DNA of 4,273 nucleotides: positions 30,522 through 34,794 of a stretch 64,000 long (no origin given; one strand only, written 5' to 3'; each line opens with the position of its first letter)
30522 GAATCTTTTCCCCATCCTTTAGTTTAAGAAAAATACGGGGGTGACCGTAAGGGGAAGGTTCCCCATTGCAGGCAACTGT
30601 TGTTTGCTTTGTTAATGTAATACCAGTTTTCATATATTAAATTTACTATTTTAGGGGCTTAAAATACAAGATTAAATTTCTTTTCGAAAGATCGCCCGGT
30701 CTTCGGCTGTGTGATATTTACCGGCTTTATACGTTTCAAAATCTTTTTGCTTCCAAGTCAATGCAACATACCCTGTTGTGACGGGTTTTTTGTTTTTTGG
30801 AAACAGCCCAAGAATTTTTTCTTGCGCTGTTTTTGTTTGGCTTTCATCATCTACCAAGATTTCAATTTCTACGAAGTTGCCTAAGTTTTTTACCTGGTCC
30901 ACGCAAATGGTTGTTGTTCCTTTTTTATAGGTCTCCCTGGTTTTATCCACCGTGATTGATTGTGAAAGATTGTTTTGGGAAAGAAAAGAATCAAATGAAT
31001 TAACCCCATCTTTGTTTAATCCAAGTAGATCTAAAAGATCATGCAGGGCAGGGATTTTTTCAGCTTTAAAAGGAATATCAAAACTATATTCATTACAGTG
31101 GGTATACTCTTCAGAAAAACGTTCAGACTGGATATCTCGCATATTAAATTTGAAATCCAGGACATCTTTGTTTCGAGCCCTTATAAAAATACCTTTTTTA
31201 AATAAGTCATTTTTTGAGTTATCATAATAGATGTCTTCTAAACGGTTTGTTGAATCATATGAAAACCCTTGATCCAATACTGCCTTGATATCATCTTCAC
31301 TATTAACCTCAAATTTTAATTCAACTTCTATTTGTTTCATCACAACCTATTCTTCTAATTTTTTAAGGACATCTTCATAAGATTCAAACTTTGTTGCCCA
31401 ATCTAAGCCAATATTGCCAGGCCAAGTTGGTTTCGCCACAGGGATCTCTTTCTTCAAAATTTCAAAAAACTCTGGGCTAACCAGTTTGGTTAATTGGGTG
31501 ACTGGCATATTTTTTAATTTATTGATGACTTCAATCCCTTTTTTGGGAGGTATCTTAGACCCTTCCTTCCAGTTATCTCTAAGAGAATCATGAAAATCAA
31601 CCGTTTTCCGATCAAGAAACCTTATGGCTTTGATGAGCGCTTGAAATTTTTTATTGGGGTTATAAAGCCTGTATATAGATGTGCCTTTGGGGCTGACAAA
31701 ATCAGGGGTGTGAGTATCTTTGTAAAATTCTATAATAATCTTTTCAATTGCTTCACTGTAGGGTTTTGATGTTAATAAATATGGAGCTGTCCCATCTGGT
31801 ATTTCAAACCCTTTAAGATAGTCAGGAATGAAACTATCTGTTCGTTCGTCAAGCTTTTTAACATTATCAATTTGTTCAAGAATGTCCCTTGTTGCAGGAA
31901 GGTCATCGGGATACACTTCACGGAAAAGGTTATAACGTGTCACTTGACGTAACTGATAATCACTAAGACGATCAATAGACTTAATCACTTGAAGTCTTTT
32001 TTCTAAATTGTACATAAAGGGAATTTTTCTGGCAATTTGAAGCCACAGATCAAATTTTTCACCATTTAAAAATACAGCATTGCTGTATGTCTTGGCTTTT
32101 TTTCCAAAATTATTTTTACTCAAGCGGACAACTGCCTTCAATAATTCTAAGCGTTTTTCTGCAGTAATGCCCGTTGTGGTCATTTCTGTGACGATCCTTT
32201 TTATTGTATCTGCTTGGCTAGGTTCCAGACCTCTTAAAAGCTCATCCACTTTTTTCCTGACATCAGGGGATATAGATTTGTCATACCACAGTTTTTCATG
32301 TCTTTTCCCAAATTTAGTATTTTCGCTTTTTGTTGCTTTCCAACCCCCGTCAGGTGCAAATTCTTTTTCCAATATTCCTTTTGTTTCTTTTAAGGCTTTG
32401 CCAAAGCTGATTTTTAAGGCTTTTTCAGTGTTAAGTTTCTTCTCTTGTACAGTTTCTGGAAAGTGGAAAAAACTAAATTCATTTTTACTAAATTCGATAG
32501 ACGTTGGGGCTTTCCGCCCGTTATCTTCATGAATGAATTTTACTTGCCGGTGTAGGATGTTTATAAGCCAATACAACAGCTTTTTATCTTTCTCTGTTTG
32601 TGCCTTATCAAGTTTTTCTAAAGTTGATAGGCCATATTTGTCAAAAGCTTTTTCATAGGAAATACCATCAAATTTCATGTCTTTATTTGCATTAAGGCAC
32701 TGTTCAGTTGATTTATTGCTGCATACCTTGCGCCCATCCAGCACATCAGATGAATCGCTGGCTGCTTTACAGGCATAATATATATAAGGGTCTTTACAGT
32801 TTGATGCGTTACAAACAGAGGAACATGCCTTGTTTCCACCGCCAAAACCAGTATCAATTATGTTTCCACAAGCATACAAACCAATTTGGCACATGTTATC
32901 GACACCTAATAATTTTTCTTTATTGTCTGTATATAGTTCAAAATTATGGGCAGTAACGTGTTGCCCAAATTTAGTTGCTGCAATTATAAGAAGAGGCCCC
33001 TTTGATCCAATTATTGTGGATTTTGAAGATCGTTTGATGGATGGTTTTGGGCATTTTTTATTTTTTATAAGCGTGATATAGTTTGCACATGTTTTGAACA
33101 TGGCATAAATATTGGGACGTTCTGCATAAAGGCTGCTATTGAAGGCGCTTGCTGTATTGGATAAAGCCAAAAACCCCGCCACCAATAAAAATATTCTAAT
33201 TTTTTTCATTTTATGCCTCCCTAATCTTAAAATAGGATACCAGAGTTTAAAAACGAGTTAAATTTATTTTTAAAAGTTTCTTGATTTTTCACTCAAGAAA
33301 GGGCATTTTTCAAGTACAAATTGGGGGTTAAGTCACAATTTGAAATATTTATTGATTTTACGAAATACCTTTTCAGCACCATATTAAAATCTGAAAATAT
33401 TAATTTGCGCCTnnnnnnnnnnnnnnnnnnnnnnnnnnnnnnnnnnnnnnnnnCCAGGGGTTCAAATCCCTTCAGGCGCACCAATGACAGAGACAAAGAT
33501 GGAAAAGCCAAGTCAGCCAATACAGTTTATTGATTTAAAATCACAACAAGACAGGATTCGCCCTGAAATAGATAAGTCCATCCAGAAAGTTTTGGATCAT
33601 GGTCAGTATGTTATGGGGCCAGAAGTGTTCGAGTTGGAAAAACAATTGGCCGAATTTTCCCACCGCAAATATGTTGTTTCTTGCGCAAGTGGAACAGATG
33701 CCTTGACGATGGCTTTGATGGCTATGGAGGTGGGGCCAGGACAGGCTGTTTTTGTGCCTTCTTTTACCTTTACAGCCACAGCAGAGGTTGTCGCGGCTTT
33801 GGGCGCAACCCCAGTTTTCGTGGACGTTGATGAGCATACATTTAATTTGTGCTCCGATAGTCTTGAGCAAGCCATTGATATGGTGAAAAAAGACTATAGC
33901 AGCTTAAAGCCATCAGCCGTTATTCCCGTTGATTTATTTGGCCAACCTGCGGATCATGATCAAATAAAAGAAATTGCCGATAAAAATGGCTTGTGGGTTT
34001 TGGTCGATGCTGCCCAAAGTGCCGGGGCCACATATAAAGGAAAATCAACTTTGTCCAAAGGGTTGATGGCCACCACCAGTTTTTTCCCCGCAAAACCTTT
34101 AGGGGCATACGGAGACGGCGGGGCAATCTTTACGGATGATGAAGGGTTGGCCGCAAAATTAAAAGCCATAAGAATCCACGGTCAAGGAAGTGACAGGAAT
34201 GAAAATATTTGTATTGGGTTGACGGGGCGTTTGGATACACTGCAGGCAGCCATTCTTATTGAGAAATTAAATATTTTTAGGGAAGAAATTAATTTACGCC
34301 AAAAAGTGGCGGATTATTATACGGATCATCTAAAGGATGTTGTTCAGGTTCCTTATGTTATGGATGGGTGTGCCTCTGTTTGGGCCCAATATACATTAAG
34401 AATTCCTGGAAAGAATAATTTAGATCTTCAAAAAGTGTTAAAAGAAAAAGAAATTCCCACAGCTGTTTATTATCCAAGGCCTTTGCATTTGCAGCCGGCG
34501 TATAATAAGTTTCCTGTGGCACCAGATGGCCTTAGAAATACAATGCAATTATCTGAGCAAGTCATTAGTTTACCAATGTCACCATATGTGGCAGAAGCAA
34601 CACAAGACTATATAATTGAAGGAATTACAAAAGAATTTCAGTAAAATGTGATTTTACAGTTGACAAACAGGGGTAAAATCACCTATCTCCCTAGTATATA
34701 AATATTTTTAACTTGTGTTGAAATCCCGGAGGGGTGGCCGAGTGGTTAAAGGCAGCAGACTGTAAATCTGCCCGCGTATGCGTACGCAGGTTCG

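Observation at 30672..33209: Apparent operon: 620-aa secreted Cys-rich protein followed (3-nt gap) by a CYTH-domain protein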

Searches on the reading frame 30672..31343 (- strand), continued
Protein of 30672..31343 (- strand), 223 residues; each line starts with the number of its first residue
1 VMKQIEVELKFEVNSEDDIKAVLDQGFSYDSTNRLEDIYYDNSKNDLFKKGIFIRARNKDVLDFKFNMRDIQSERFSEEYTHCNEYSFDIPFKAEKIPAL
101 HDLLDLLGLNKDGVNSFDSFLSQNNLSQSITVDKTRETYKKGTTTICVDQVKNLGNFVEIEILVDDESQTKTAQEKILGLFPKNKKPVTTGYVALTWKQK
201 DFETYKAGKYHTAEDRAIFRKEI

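Call 53: search_solved_structures(query=A2, max_evalue=0.01, show_alignments=2)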
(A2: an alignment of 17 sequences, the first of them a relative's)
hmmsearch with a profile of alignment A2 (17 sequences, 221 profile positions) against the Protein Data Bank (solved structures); distinct sequences matched with E-value up to 0.01: 7.
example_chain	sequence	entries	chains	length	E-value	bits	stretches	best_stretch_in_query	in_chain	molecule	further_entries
3n0y_A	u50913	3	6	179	1.5e-16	64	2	113-181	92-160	Adenylate cyclase 2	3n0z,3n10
2fjt_A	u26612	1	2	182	1.3e-15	61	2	113-181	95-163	Adenylyl cyclase class IV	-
2een_A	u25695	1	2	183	6e-12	49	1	112-198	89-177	Hypothetical protein PH1819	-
7ns8_A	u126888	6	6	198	1.5e-09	41.1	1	112-195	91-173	Triphosphate tunnel metalloenzyme Saci_0718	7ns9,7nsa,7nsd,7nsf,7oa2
2aca_A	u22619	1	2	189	2.1e-09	40.6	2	3-55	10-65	putative adenylate cyclase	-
1yem_A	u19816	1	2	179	7.9e-08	35.5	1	125-183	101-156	Conserved hypothetical protein Pfu-838710-001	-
2dc4_A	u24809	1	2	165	1.7e-06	31.1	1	122-179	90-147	165aa long hypothetical protein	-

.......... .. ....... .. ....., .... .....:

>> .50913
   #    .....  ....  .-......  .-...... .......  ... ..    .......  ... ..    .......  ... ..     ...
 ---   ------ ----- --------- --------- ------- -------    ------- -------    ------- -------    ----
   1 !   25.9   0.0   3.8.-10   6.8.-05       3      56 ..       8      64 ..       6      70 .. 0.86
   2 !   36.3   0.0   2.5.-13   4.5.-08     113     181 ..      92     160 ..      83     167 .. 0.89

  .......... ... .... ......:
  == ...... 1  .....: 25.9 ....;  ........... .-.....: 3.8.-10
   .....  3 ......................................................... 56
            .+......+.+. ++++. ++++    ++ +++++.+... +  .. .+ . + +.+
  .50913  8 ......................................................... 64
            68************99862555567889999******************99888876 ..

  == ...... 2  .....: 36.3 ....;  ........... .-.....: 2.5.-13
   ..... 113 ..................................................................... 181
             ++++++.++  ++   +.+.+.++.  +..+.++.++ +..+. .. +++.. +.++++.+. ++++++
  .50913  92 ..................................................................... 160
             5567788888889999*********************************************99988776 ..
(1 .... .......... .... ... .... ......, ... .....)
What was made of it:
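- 30672..31343 (-): CYTH / triphosphate-tunnel metalloenzyme gene. It encodes 222 aa from the ATG at 31340, or 223 aa from the GTG at 31343. Matches to PDB entries 3n0y/2fjt, 2een and 7ns8 (call 53).
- On Class IV adenylate cyclase (AC-IV / CyaB, TIGR00318): E160 aligns with the Ala of YpCyaB's EIA (call 53).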

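Call 78: search_protein_families(library=padloc, proteins=[window:30672-31343:-], max_evalue=0.01)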
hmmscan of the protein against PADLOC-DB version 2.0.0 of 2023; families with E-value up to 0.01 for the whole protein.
window:30672-31343:- (223 aa): 0 families

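Call 79: search_protein_families(library=phrogs, proteins=[window:30672-31343:-], max_evalue=0.01)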
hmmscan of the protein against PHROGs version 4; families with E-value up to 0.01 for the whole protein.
window:30672-31343:- (223 aa): 0 families

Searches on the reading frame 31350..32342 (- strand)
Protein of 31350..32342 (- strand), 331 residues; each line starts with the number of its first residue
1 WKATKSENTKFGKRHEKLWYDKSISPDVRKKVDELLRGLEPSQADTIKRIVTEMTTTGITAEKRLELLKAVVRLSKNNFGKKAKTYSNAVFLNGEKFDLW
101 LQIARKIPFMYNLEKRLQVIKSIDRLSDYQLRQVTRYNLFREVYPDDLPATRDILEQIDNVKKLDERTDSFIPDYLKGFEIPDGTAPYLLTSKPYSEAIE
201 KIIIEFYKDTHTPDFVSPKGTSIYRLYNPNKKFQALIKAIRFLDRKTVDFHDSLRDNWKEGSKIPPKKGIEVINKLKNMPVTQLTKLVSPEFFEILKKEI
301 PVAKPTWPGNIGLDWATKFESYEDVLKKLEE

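Call 75: predict_structure(alignment_id=A7)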
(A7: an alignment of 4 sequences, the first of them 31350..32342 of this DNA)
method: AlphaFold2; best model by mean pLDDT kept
length: 331 residues; sequences in the alignment: 4
mean_pLDDT: 74.7   pTM: 0.54
mean pLDDT of the five models: 74.7, 74.3, 71.0, 65.6, 61.4
residues with pLDDT >= 90: 73; 70-90: 152; 50-70: 58; < 50: 48
segments of 3 or more residues with pLDDT < 50: 1-7, 82-87, 166-173, 181-193, 258-261, 307-315
pLDDT, mean of each block of 10 residues (from residue 1): 46 82 78 85 87 82 91 80 50 70 90 93 81 79 74 91 56 51 42 59 80 65 66 85 85 64 67 90 93 92 58 59 92 90
secondary structure, 60 per line:
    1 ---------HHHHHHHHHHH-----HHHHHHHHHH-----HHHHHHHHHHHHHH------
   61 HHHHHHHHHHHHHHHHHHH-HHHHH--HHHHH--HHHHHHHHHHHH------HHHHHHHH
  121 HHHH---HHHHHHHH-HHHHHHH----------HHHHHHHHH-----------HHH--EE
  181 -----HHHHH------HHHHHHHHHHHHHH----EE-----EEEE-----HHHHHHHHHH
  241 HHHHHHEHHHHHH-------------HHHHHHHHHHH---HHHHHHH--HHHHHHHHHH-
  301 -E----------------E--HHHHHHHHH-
elements in order: H10-20 H26-35 H41-54 H61-79 H81-85 H88-92 H95-106 H113-124 H128-135 H137-143 H154-162 H186-190 H197-210 E222-225 H231-246 H248-253 H267-277 H281-287 H290-299 H322-330
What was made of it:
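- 31350..32342 (-): All-alpha C-terminal domain (aa 290-620) with many invariant Tyr, Lys, Arg and Asp residues (YPDDLP, KLDxR, PDxxSxK, YRxYxP). The AF2 model has pLDDT 74.7 (call 75).
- The C-terminal model is moderately confident (call 75).
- Tried and rejected: The C-terminal domain model was usable (pLDDT 74.7, call 75).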

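Call 81: fold_search(model_id=the predicted structure, library=pdb)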
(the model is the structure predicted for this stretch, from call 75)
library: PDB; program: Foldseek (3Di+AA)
matches with E <= 10: 55; with E <= 0.001: 0
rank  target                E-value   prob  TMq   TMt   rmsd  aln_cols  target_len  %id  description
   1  7upp_B                3.1e-01  0.63  0.26  0.27  12.1       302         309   12  Crystal structure of designed heterotrimeric assembly DHT03_2arm_A21/B21/C long (released 2022-12-14)
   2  5cwf_C                4.7e-01  0.63  0.22  0.33   8.0       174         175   13  Crystal structure of de novo designed helical repeat protein DHR8 (released 2015-12-16)
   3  8v2d_J                6.2e-01  0.30  0.21  0.21  14.0       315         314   11  Computational Designed Nanocage O43_129 (released 2024-03-13)
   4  8eov                  7.0e-01  0.91  0.26  0.51   5.1       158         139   11  Precisely patterned nanofibers made from extendable protein multiplexes (released 2023-08-16)
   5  5cwf_B                7.3e-01  0.54  0.21  0.34  10.5       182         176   14  Crystal structure of de novo designed helical repeat protein DHR8 (released 2015-12-16)
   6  5cwf_A                1.4e+00  0.23  0.16  0.25  10.4       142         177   13  Crystal structure of de novo designed helical repeat protein DHR8 (released 2015-12-16)
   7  5cwp                  1.5e+00  0.07  0.13  0.16  20.3       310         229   14  Crystal structure of de novo designed helical repeat protein DHR79 (released 2015-12-16)
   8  5cwf_D                2.1e+00  0.33  0.22  0.35   8.0       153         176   14  Crystal structure of de novo designed helical repeat protein DHR8 (released 2015-12-16)
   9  9dd3_A                2.3e+00  0.09  0.16  0.19  16.7       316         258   13  Crystal Structure of Designed allosteric facilitated dissociation switch AS5 in complex state HE (released 2025-08-20)
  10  5vj4_A                2.3e+00  0.07  0.16  0.18  18.7       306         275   10  Crystal structure of a putative surface protein encoded by BTA121 (released 2017-11-29)
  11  2o08_A                2.4e+00  0.10  0.14  0.21  14.3       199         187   12  CRYSTAL STRUCTURE OF A PUTATIVE HD SUPERFAMILY HYDROLASE (BH1327) FROM BACILLUS HALODURANS AT 1.90 A RESOLUTION (released 2006-12-19)
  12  5diq                  2.4e+00  0.03  0.12  0.11  20.5       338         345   14  Crystal structure of human FPPS in complex with salicylic acid derivative 3a (released 2015-09-30)
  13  5vj4_B                2.5e+00  0.07  0.15  0.17  18.4       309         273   10  Crystal structure of a putative surface protein encoded by BTA121 (released 2017-11-29)
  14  6fl0_K                2.8e+00  0.10  0.14  0.23  13.5       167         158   14  Crystal structure of the membrane attack complex assembly inhibitor BGA71 from Lyme disease agent Borreliella bavarien (released 2018-08-08)
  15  9dd2                  3.0e+00  0.08  0.16  0.19  14.6       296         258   11  Crystal Structure of Designed allosteric facilitated dissociation switch AS5 (released 2025-08-20)
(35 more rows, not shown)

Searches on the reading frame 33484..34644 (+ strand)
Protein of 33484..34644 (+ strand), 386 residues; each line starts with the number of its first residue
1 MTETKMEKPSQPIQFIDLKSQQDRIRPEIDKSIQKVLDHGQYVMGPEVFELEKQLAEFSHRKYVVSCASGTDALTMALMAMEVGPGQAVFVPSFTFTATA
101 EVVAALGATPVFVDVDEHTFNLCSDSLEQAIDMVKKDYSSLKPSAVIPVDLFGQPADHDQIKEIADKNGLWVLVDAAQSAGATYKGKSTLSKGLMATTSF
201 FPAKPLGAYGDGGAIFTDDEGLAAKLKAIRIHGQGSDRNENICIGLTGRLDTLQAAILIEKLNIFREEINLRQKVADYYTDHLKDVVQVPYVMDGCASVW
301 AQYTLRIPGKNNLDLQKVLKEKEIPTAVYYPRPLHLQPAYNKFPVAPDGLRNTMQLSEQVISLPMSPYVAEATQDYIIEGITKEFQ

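Call 3: search_protein_families(library=pfam, proteins=[window:33484-34644:+], max_evalue=0.1)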
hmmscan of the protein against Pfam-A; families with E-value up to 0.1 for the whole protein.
window:33484-34644:+ (386 aa): 8 families
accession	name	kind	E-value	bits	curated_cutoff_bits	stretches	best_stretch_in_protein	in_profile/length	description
PF01041.23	DegT_DnrJ_EryC1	-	4.9e-102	342.2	19.8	1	25-381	3-359/360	DegT/DnrJ/EryC1/StrS aminotransferase family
PF00155.27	Aminotran_1_2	-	5.6e-11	42.7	19.7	1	50-230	46-236/361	Aminotransferase class I and II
PF01212.27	Beta_elim_lyase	-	2.8e-07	30.6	27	1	36-188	22-181/288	Beta-eliminating lyase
PF01053.26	Cys_Met_Meta_PP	-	0.0032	16.5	27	1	44-181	50-179/381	Cys/Met metabolism PLP-dependent enzyme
PF00266.25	Aminotran_5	-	0.009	15.5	21.5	1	52-181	49-181/371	Aminotransferase class-V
PF01276.26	OKR_DC_1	-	0.017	14.3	27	1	67-180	87-208/417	Orn/Lys/Arg decarboxylase, major domain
PF00291.31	PALP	-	0.039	13.7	35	1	59-133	53-117/295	Pyridoxal-phosphate dependent enzyme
PF00282.25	Pyridoxal_deC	-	0.076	12.2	27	0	113-216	172-278/375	Pyridoxal-dependent decarboxylase conserved domain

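Call 4: search_protein_families(library=ncbifam, proteins=[window:33484-34644:+], max_evalue=0.1)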
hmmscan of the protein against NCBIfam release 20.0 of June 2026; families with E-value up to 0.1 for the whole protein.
window:33484-34644:+ (386 aa): 28 families (the best 25 are shown)
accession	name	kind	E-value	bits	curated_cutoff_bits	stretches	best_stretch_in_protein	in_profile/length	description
TIGR03588.1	PseC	equivalog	3.7e-60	203.9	423.5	1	31-383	15-378/380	UDP-4-amino-4,6-dideoxy-N-acetyl-beta-L-altrosamine transaminase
TIGR04181.1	NHT_00031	hypoth_equivalog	5.4e-52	176.8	420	1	43-366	25-359/359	LegC family aminotransferase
NF008687.0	PRK11706.1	equivalog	1.8e-46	158.7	375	1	45-384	28-373/375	dTDP-4-amino-4,6-dideoxygalactose transaminase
NF008658.2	PRK11658.1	equivalog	2.6e-46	158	631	1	31-382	18-374/379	UDP-4-amino-4-deoxy-L-arabinose aminotransferase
TIGR04427.1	PLP_DesI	equivalog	5.7e-44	150.8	650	1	33-371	38-369/390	dTDP-4-dehydro-6-deoxyglucose aminotransferase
TIGR02379.1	ECA_wecE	subfamily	2.9e-37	128.3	434.85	1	61-384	46-374/376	dTDP-4-amino-4,6-dideoxy-D-glucose transaminase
NF011936.0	PRK15407.1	equivalog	1.8e-31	109.3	423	2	29-233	49-251/440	lipopolysaccharide biosynthesis protein RfbH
NF005588.0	PRK07309.1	equivalog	8.5e-08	31.5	576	1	51-195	81-224/391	pyridoxal phosphate-dependent aminotransferase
NF005817.0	PRK07683.1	equivalog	2.2e-06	26.7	575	1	58-178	86-203/387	aminotransferase A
NF004770.0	PRK06108.1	subfamily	1.2e-05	24.3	422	1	62-176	97-210/396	pyridoxal phosphate-dependent aminotransferase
NF041364.1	GntC_guanitoxin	equivalog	0.00012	21.2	415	1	69-177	67-175/356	guanitoxin biosynthesis PLP-dependent (S)-gamma-hydroxy-L-arginine cyclodehydratase GntC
NF006810.0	PRK09331.1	subfamily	0.00013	20.9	301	1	42-182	61-203/397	Sep-tRNA:Cys-tRNA synthetase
NF005816.0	PRK07682.1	equivalog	0.00019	20.2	620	1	61-177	90-204/390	aminotransferase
NF006488.0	PRK08912.1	equivalog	0.00045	19.3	498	1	61-132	87-157/387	aminotransferase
NF004769.0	PRK06107.1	equivalog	0.0014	17.5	617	1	59-132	92-164/402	aspartate transaminase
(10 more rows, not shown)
